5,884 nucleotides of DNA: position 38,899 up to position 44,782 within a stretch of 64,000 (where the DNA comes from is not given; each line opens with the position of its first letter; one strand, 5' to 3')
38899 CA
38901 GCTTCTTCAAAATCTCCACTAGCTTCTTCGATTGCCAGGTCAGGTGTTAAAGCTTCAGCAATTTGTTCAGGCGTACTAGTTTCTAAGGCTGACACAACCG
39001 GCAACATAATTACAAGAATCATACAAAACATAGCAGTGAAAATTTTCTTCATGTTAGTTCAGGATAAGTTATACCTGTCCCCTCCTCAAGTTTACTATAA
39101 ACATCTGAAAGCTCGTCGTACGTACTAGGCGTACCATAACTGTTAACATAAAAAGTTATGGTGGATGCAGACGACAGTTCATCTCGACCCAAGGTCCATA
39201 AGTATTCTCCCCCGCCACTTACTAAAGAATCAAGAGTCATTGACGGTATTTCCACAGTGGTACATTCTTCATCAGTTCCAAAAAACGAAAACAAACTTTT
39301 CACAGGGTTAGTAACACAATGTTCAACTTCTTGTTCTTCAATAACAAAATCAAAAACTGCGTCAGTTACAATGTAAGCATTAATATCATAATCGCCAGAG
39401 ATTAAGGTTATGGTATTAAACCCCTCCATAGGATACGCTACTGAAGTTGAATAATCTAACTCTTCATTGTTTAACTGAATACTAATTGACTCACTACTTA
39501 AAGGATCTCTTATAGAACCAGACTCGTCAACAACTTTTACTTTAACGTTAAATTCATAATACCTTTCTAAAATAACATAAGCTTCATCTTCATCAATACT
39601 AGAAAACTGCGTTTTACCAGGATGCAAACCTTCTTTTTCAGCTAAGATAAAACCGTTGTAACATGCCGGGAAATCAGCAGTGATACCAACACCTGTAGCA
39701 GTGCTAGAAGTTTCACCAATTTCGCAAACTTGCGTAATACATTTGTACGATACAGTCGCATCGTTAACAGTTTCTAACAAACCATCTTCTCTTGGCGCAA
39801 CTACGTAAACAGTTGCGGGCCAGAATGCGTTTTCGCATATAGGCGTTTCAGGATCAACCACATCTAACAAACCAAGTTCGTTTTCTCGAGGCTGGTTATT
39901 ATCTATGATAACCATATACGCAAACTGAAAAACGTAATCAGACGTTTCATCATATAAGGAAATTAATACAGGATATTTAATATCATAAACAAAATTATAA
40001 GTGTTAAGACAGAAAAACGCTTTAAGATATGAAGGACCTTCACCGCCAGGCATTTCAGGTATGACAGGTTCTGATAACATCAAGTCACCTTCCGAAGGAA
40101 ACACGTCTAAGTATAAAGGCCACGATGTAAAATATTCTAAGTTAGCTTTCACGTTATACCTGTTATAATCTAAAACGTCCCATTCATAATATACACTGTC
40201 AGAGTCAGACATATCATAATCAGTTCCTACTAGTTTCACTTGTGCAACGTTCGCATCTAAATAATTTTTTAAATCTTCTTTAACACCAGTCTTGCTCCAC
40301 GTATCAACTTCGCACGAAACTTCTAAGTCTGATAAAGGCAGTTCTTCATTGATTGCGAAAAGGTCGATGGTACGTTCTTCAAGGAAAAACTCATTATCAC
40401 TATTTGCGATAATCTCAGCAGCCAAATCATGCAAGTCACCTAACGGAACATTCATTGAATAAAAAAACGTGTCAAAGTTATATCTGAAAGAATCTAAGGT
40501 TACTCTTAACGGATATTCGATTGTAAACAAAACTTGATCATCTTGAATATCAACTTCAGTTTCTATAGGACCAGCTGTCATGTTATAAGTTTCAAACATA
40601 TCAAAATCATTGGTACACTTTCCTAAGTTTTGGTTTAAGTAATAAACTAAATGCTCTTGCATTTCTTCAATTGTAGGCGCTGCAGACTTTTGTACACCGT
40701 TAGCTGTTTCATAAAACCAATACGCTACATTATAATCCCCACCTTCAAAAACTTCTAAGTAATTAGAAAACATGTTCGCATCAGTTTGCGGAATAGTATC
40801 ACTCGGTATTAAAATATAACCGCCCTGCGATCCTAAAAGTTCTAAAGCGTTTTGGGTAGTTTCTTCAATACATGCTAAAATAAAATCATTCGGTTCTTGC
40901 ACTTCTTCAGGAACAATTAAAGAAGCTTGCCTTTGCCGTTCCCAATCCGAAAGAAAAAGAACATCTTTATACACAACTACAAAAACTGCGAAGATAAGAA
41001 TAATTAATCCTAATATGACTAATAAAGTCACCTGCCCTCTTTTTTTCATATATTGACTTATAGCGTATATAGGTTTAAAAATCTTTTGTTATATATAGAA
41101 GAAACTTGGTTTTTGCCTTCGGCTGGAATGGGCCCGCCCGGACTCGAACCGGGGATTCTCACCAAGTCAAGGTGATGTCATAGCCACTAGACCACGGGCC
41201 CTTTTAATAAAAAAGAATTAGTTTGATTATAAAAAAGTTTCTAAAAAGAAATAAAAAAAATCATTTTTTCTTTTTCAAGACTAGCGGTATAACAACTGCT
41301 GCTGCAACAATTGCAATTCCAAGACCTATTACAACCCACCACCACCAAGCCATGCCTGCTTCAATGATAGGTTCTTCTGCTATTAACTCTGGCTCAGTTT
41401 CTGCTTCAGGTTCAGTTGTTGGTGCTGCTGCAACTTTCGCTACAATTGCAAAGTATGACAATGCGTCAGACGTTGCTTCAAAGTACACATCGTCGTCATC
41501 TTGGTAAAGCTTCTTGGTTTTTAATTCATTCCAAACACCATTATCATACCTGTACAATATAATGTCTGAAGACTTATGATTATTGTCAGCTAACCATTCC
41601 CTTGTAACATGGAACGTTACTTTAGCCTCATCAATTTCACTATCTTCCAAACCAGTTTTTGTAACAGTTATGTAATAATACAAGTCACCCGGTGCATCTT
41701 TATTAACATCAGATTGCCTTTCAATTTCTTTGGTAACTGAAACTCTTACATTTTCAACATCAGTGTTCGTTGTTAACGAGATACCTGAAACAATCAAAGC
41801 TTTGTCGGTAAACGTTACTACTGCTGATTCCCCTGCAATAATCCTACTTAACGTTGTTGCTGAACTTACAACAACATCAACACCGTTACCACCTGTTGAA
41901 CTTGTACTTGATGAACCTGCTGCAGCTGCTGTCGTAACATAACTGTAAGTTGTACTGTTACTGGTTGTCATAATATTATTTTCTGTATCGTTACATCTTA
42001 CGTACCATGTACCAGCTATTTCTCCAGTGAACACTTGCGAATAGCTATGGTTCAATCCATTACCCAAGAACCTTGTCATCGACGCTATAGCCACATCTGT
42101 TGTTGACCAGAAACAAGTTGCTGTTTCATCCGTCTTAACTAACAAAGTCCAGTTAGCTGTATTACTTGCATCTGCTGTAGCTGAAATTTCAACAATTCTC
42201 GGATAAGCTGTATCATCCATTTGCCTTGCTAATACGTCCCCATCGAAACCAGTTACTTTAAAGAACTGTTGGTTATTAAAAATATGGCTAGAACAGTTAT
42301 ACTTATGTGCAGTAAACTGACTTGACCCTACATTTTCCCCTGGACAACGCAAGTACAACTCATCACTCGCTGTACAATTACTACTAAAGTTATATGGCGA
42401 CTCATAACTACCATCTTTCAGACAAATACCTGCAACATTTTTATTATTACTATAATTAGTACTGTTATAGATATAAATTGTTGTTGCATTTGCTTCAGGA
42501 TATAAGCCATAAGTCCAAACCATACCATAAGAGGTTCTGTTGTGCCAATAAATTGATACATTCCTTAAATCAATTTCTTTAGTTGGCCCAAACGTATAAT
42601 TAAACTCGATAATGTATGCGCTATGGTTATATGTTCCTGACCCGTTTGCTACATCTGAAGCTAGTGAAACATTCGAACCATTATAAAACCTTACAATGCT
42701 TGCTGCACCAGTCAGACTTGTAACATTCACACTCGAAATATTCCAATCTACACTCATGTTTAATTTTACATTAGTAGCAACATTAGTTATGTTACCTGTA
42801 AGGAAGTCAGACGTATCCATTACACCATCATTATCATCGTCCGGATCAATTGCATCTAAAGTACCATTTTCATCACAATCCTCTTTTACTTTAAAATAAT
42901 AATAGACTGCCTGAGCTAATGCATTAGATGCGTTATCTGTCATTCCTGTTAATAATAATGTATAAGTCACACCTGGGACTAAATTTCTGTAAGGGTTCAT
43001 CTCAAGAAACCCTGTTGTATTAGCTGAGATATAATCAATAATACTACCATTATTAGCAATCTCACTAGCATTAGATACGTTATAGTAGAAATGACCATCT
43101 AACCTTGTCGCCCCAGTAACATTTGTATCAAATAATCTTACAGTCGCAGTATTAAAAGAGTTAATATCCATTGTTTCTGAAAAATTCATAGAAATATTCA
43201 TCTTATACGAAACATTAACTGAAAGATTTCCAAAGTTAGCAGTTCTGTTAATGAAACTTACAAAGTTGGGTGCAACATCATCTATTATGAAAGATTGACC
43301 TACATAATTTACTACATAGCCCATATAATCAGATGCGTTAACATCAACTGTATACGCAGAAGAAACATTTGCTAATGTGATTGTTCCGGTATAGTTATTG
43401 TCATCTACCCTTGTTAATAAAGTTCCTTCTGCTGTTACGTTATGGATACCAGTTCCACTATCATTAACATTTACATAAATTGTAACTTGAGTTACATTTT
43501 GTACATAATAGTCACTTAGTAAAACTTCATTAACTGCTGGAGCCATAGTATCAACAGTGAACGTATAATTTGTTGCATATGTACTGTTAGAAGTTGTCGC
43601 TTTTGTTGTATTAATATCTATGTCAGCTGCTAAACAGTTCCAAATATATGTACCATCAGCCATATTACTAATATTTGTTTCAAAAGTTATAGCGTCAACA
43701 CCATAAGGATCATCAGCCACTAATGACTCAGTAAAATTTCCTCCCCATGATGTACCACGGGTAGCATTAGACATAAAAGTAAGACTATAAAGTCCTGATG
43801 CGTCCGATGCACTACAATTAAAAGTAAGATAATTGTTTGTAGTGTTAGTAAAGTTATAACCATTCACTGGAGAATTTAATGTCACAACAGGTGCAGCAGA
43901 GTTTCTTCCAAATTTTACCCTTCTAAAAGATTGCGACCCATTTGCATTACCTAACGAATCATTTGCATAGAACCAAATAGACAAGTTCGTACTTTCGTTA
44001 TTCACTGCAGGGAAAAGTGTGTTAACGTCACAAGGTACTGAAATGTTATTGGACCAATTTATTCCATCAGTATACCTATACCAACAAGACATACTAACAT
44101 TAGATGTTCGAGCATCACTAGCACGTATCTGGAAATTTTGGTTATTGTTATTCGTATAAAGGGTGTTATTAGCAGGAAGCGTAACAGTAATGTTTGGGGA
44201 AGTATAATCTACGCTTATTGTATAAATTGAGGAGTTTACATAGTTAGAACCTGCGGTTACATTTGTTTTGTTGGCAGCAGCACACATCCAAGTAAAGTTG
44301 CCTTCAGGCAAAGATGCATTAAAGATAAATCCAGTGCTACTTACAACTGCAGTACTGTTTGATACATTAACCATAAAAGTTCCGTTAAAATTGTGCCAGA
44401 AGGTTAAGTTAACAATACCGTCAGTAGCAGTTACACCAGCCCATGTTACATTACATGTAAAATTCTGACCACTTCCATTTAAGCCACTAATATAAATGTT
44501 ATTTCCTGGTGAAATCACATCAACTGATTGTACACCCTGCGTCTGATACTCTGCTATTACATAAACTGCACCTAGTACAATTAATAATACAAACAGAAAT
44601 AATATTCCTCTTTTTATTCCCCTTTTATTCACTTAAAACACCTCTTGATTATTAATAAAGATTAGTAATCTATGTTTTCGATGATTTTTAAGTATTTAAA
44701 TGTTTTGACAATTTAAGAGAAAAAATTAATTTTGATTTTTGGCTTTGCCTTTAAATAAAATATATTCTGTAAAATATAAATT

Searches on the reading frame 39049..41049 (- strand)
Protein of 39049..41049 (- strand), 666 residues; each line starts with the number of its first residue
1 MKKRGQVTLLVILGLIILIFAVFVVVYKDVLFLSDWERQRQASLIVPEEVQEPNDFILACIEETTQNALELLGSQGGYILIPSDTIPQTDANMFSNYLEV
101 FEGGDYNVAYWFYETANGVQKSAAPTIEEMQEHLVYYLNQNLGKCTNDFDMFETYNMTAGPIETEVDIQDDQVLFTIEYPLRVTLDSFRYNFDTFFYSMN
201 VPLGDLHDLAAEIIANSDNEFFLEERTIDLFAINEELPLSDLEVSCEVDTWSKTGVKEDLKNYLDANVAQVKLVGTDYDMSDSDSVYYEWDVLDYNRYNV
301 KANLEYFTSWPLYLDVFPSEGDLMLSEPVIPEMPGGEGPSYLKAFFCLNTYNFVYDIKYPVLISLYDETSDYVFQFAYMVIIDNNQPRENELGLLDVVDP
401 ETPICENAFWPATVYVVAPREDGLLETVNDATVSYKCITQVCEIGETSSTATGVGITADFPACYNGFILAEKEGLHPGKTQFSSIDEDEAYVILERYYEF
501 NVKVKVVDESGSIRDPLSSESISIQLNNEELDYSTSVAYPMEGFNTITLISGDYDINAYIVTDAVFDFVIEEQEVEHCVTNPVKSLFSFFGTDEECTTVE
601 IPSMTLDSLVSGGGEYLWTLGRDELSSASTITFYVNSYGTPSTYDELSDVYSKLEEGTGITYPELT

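Call 4: search_protein_families(library=pfam, proteins=[window:39049-41049:-], max_evalue=0.1)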
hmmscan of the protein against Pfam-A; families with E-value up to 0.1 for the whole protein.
window:39049-41049:- (666 aa): 0 families

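Call 18: find_homologous_proteins(query=window:39049-41049:-, max_evalue=0.001)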
Query window:39049-41049:- (666 aa): 139 proteins with E <= 0.001 among 8000 candidates; the best 120 are listed.
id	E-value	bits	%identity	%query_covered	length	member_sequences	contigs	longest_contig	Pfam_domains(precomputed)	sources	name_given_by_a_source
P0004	0.0e+0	1508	100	100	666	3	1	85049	-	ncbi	ncbi:MAG: hypothetical protein ABIF40_02565 [archaeon]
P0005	1.0e-171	591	43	100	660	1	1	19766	-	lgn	-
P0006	1.7e-167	577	42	99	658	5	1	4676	-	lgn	-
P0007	7.3e-167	575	42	100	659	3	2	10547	-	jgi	-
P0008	1.6e-166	574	41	100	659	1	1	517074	-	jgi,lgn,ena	-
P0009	5.8e-166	572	42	100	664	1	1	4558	-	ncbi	-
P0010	1.1e-165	571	41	100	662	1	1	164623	-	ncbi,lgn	ncbi:MAG: hypothetical protein ABIJ18_00225 [archaeon]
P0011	7.2e-162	558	40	99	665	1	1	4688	-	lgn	-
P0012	5.7e-160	552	39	100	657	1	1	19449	-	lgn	-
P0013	3.2e-159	550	42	99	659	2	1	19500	-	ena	-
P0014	1.0e-158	548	42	99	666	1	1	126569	-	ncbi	-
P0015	1.7e-156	541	38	100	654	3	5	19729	-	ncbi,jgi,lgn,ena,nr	ncbi:MAG: hypothetical protein KKA65_03710 [Nanoarchaeota archaeon]|nr:hypothetical protein [Nanoarc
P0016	5.2e-156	539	39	97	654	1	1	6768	-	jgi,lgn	-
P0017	1.4e-154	534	41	98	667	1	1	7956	-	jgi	jgi:hypothetical protein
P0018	1.8e-154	534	40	99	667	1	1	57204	-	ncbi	-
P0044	2.3e-123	431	35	99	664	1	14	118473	-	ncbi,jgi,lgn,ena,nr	ncbi:hypothetical protein J4455_02190 [Candidatus Woesearchaeota archaeon]|nr:hypothetical protein [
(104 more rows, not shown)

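Call 20: find_encoding_contigs(protein=P0008, flank=10000, max_places=1)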
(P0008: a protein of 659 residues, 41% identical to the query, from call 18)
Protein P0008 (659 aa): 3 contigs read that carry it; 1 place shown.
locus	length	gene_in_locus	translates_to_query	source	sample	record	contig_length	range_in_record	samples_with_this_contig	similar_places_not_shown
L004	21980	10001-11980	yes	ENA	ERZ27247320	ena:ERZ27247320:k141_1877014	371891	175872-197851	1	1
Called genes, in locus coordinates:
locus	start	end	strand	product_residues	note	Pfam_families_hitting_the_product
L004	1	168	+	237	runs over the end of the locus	PF03452:Anp1 (weak)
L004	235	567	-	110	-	-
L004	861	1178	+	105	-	-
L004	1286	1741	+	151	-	PF08069:Ribosomal_S13_N, PF00312:Ribosomal_S15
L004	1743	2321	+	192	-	PF01015:Ribosomal_S3Ae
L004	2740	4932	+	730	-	-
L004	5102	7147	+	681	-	-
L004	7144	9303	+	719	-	-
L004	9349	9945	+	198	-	-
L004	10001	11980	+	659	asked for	-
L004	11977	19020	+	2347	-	PF10030:DUF2272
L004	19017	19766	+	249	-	-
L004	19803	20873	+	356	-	PF04015:DUF362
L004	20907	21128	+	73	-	-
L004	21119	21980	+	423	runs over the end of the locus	PF01409:tRNA-synt_2d, PF13393:tRNA-synt_His, PF00587:tRNA-synt_2b (weak), PF03129:HGTP_anticodon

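Call 21: find_encoding_contigs(protein=P0044, flank=10000, max_places=1)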
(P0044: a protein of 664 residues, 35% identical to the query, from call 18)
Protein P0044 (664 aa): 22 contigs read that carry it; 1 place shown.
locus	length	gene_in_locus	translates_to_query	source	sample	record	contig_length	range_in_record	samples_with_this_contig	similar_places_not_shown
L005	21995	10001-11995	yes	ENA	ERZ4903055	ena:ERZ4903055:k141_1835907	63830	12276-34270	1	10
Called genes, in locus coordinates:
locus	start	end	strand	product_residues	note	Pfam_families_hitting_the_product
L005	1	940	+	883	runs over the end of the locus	-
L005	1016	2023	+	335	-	-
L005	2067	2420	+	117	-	PF00828:Ribosomal_L27A (weak)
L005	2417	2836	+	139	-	PF00572:Ribosomal_L13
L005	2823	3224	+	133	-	PF00380:Ribosomal_S9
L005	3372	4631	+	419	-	-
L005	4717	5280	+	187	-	-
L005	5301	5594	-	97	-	-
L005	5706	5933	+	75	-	PF04014:MazE_antitoxin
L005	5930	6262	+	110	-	PF02452:PemK_toxin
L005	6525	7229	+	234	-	-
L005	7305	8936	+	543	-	PF06418:CTP_synth_N, PF00117:GATase, PF07722:Peptidase_C26 (faint)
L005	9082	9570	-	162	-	-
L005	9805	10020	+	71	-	-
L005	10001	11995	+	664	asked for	-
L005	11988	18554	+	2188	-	PF01464:SLT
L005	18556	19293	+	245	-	-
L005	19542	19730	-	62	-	PF01907:Ribosomal_L37e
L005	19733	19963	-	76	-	PF01423:LSM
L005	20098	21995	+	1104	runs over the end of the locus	PF14885:GHL15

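Call 27: search_protein_families(library=ncbifam, proteins=[window:39049-41049:-], max_evalue=1)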
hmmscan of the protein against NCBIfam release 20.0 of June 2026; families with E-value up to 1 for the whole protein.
window:39049-41049:- (666 aa): 0 families

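Call 39: predict_structure(alignment_id=A1)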
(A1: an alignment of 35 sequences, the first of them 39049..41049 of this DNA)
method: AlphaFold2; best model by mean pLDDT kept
length: 666 residues; sequences in the alignment: 35
mean_pLDDT: 81.9   pTM: 0.54
mean pLDDT of the five models: 81.9, 81.4, 81.3, 79.8, 79.8
residues with pLDDT >= 90: 252; 70-90: 303; 50-70: 70; < 50: 41
segments of 3 or more residues with pLDDT < 50: 330-346, 393-402, 581-592
pLDDT, mean of each block of 10 residues (from residue 1): 67 90 77 75 82 90 95 95 78 85 87 84 94 95 80 83 94 94 87 91 95 89 91 82 67 93 94 84 72 87 95 85 67 39 53 88 95 96 80 41 66 91 86 79 86 85 82 89 86 92 91 89 84 79 77 89 73 60 45 55 72 90 90 92 78 77 91
secondary structure, 60 per line:
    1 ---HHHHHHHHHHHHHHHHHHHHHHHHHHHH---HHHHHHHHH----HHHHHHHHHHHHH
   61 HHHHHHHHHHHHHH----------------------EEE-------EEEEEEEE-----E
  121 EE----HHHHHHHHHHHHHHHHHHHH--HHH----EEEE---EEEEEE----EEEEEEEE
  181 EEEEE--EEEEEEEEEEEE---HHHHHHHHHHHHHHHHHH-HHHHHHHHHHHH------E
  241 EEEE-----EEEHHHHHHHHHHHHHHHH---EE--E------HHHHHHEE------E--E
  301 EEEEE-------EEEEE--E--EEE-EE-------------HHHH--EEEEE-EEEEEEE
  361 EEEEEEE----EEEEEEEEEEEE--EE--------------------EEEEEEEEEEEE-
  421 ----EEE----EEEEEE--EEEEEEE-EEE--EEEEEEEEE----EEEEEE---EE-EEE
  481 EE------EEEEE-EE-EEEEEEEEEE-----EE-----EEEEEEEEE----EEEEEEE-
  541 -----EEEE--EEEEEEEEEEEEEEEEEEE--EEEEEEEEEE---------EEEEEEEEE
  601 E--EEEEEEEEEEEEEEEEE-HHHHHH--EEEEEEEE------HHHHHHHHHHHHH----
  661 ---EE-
elements in order: H4-31 H35-43 H48-74 E97-99 E107-114 E120-122 H127-146 E156-159 E163-168 E173-185 E188-199 H203-220 H222-233 E240-244 E250-252 H253-268 H283-288 E300-305 E313-317 E323-325 H342-345 E348-352 E354-367 E372-383 E408-419 E425-427 E432-437 E440-446 E448-450 E453-461 E466-471 E478-482 E489-493 E498-507 E520-528 E533-539 E546-549 E552-570 E573-582 E592-601 E604-620 H622-627 E630-637 H644-656

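Call 45: fold_search(model_id=the predicted structure, library=pdb)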
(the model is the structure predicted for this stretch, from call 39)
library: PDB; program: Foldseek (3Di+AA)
matches with E <= 10: 517; with E <= 0.001: 7
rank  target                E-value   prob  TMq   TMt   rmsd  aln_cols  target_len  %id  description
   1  4oq1                  4.8e-05  0.96  0.15  0.23  24.4       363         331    8  Structure of the Streptococcal ancillary pilin (released 2014-04-23)
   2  6fwv_A                1.7e-04  0.54  0.11  0.13  41.1       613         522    8  The Bacillus anthracis TIE protein (released 2018-08-08)
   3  6m3y                  3.5e-04  0.18  0.10  0.09  35.7       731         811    7  Crystal structure of pilus adhesin, SpaC from Lactobacillus rhamnosus GG - open conformation (released 2020-07-29)
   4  6m48_A                6.3e-04  0.15  0.08  0.07  35.4       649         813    7  Crystal structure of pilus adhesin, SpaC from Lactobacillus rhamnosus GG - P21212 form (released 2020-07-29)
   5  6jch                  8.8e-04  0.87  0.09  0.17  14.3       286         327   12  Crystal structure of SpaE basal pilin from Lactobacillus rhamnosus GG - Orthorhombic form (released 2019-06-26)
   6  6jbv                  8.8e-04  0.77  0.08  0.16  14.7       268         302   10  Crystal structure of SpaE basal pilin from Lactobacillus rhamnosus GG - Selenium derivative (released 2019-06-26)
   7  6xi3                  8.8e-04  0.25  0.07  0.11  39.4       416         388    9  Crystal structure of tetra-tandem repeat in extending region of large adhesion protein (released 2020-10-14)
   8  6m48_B                1.2e-03  0.18  0.09  0.08  27.2       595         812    7  Crystal structure of pilus adhesin, SpaC from Lactobacillus rhamnosus GG - P21212 form (released 2020-07-29)
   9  7bvx                  1.7e-03  0.57  0.08  0.16  14.5       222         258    8  Crystal structure of C-terminal fragment of pilus adhesin SpaC from Lactobacillus rhamnosus GG-Iodide soaked (released 2020-07-29)
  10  6jk7                  2.5e-03  0.75  0.09  0.17  14.5       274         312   12  Crystal structure of SpaE basal pilin from Lactobacillus rhamnosus GG - Trigonal form (released 2019-06-26)
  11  8x80_A                3.6e-03  0.07  0.07  0.06  33.0       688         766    7  Structure of leptin-LepR trimer with a small gap (released 2024-08-07)
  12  9fxs_D                7.0e-03  0.21  0.10  0.11  27.0       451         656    9  Cryo-EM structure of the type 1 pilus complex including pilus rod and FimI-bound assembly platform after incorporation (released 2025-06-04)
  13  6m7c                  9.2e-03  0.33  0.08  0.16  13.5       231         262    9  Crystal structure of C-terminal fragment of pilus adhesin SpaC from Lactobacillus rhamnosus GG (released 2020-07-29)
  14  4nn7_C                1.0e-02  0.60  0.08  0.25  16.2       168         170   12  Cytokine receptor complex - Crystal form 2 (released 2014-03-19)
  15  3t4a_A                1.4e-02  0.07  0.07  0.08  32.0       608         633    6  Structure of a truncated form of Staphylococcal Complement Inhibitor B bound to human C3c at 3.4 Angstrom resolution (released 2011-11-23)
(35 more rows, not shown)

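Call 55: search_protein_families(library=pfam, proteins=[L004:11977-19020:+, L005:11988-18554:+, L004:19017-19766:+, L005:18556-19293:+], max_evalue=0.01)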
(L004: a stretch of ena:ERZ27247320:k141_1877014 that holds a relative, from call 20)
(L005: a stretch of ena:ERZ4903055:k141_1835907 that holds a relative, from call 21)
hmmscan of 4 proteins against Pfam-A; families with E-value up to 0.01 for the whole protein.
L004:11977-19020:+ (2347 aa): 2 families
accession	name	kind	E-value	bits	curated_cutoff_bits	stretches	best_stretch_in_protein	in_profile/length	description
PF10030.15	DUF2272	-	3.9e-16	59.9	27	1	2050-2162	45-167/191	Uncharacterized protein conserved in bacteria (DUF2272)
PF01832.25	Glucosaminidase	-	0.0014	19.8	30.2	1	2211-2297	4-85/123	Mannosyl-glycoprotein endo-beta-N-acetylglucosaminidase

L005:11988-18554:+ (2188 aa): 2 families
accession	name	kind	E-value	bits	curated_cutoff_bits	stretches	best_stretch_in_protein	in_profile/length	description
PF01464.25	SLT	-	4.9e-16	58.8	21.3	2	412-463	57-108/117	Transglycosylase SLT domain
PF10157.14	BORCS6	-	0.0018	18.8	35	0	885-931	45-91/101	BLOC-1-related complex sub-unit 6 C-terminal helix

L004:19017-19766:+ (249 aa): 0 families

L005:18556-19293:+ (245 aa): 0 families

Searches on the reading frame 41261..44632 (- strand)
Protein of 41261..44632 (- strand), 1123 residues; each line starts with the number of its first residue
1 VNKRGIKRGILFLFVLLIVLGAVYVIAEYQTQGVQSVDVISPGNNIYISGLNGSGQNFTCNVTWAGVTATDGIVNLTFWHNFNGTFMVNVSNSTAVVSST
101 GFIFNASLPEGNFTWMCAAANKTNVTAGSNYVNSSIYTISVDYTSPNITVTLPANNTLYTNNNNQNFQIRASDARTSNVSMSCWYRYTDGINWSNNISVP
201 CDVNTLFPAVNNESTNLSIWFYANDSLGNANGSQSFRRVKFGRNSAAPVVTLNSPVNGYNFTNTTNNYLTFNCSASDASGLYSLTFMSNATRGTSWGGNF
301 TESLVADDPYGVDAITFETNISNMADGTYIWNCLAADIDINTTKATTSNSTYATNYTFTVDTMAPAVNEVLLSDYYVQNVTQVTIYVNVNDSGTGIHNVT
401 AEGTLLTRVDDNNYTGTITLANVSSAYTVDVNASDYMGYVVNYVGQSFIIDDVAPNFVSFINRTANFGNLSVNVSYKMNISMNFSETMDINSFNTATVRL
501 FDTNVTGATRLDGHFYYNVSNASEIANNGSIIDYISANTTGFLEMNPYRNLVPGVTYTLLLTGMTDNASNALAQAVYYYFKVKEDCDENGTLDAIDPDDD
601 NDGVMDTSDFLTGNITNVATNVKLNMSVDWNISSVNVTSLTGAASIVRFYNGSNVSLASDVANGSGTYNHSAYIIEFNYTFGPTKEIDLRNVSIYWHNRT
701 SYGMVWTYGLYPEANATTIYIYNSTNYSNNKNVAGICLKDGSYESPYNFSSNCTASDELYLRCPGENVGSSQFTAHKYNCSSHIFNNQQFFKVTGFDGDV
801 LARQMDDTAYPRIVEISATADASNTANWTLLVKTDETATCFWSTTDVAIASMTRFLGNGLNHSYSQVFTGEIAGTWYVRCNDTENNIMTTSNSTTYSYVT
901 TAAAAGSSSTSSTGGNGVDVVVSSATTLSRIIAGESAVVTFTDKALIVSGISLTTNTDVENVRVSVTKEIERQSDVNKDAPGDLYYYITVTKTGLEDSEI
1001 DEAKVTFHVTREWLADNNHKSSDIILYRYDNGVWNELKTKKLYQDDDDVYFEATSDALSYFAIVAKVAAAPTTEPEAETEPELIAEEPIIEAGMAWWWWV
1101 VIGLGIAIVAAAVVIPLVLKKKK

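Call 4: search_protein_families(library=pfam, proteins=[window:41261-44632:-], max_evalue=0.1)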
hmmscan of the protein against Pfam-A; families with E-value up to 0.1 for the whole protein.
window:41261-44632:- (1123 aa): 0 families

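Call 27: search_protein_families(library=ncbifam, proteins=[window:41261-44632:-], max_evalue=1)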
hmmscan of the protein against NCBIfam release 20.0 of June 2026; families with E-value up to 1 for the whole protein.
window:41261-44632:- (1123 aa): 1 family
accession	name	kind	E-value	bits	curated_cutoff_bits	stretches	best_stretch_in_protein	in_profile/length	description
TIGR04213.1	PGF_pre_PGF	domain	5.7e-28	97.8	28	1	921-1065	6-153/153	PGF-pre-PGF domain-containing protein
